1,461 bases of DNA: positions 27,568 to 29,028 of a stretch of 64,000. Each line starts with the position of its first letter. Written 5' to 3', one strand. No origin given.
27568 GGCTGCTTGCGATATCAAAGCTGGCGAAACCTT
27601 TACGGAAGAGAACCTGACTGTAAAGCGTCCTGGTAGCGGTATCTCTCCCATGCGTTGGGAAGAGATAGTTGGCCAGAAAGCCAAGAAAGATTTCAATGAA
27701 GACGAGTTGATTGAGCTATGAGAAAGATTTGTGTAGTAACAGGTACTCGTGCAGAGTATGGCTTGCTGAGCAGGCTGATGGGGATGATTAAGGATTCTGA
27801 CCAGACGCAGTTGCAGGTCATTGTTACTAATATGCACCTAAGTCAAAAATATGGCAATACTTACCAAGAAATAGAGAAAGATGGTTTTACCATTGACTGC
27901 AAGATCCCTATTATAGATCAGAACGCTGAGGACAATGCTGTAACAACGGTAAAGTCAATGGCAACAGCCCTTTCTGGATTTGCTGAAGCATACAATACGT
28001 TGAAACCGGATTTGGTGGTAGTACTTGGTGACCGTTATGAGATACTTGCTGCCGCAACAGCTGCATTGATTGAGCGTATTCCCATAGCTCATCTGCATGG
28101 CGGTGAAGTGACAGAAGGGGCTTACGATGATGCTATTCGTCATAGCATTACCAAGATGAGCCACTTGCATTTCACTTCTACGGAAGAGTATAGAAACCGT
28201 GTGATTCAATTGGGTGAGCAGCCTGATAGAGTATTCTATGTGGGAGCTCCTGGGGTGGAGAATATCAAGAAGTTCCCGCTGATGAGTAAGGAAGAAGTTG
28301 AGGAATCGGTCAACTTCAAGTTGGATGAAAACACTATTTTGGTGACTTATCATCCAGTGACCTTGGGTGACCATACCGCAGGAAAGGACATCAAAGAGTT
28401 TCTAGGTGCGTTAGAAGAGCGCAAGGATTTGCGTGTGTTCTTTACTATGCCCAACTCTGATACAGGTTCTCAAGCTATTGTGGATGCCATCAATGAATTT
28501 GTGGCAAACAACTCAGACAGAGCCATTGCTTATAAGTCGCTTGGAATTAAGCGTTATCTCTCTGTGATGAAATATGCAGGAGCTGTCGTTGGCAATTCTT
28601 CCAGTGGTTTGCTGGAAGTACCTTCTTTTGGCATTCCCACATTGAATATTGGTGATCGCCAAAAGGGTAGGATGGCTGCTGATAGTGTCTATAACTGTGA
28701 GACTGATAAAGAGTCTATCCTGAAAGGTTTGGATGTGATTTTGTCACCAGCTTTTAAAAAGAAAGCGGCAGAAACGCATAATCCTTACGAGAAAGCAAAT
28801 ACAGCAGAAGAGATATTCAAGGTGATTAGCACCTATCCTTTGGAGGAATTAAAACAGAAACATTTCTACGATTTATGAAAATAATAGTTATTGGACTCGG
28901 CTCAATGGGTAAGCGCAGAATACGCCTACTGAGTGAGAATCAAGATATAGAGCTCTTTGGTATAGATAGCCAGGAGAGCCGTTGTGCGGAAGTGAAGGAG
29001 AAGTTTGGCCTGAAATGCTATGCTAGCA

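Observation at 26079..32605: Legionaminic-acid-type pathway with two extra Gfo/Idh/MocA oxidoreductases: possibly an unusual nonulosonic acid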

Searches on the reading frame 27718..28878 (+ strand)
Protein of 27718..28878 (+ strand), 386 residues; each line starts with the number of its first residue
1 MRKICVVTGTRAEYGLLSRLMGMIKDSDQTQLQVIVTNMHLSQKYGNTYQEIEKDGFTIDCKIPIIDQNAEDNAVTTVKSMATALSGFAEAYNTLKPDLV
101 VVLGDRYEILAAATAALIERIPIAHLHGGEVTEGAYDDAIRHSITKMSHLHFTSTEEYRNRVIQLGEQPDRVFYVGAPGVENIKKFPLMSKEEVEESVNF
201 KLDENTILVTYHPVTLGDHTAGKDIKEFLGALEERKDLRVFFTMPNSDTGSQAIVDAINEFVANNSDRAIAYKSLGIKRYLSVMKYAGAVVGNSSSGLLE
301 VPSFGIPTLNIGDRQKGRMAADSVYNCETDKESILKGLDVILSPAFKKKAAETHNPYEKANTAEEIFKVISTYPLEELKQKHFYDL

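Call 3: search_protein_families(library=pfam, proteins=[window:27718-28878:+])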
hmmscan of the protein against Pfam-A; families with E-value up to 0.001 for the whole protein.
window:27718-28878:+ (386 aa): 1 family
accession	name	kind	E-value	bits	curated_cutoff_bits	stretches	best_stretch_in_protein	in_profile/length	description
PF02350.25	Epimerase_2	-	2.6e-89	299.9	30.6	1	25-370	4-346/347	UDP-N-acetylglucosamine 2-epimerase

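Call 4: search_protein_families(library=ncbifam, proteins=[window:27718-28878:+])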
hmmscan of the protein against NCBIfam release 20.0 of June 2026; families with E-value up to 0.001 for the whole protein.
window:27718-28878:+ (386 aa): 2 families
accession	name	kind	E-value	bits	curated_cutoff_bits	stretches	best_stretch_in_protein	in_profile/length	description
TIGR03568.1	NeuC_NnaA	equivalog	6.9e-146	485.8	235.9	1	2-370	1-365/365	UDP-N-acetylglucosamine 2-epimerase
TIGR00236.1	wecB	equivalog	8.2e-29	100.9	210.15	1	3-371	2-363/366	non-hydrolyzing UDP-N-acetylglucosamine 2-epimerase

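Call 35: search_solved_structures(query=window:27718-28878:+, max_evalue=1e-10)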
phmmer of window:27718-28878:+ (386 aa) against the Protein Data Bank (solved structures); distinct sequences matched with E-value up to 1e-10: 13.
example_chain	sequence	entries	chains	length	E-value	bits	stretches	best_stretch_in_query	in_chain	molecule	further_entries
5xvs_A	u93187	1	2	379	1.7e-99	336.6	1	1-386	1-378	GDP/UDP-N,N'-diacetylbacillosamine 2-epimerase (Hydrolyzing)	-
5zlr_A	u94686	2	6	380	1.7e-99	336.6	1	1-386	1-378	GDP/UDP-N,N'-diacetylbacillosamine 2-epimerase (Hydrolyzing)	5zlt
4zht_A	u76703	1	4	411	2.8e-52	181.3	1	3-383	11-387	Bifunctional UDP-N-acetylglucosamine 2-epimerase/N-acetylmannosamine kinase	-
6vlb_A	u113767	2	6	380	1.4e-13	54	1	83-375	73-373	UDP-N-acetylglucosamine 2-epimerase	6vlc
8ahe_A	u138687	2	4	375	1.6e-13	53.8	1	55-370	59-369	UDP-N-acetylglucosamine 2-epimerase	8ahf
3beo_A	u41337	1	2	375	1.6e-13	53.8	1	55-370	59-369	UDP-N-acetylglucosamine 2-epimerase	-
3dzc_A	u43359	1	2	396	5.1e-12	48.8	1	1-369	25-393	UDP-N-acetylglucosamine 2-epimerase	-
3ot5_A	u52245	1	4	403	9e-12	48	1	5-373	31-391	UDP-N-acetylglucosamine 2-epimerase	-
1vgv_A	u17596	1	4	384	1.9e-11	47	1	80-371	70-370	UDP-N-acetylglucosamine 2-epimerase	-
1f6d_A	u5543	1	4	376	2.4e-11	46.7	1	79-369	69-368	UDP-N-ACETYLGLUCOSAMINE 2-EPIMERASE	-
4fkz_A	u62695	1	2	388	2.5e-11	46.6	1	3-367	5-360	UDP-N-acetylglucosamine 2-epimerase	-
1o6c_A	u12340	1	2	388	2.5e-11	46.6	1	3-367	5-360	UDP-N-acetylglucosamine 2-epimerase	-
4neq_A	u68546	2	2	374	9.4e-11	44.7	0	3-373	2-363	UDP-N-acetylglucosamine 2-epimerase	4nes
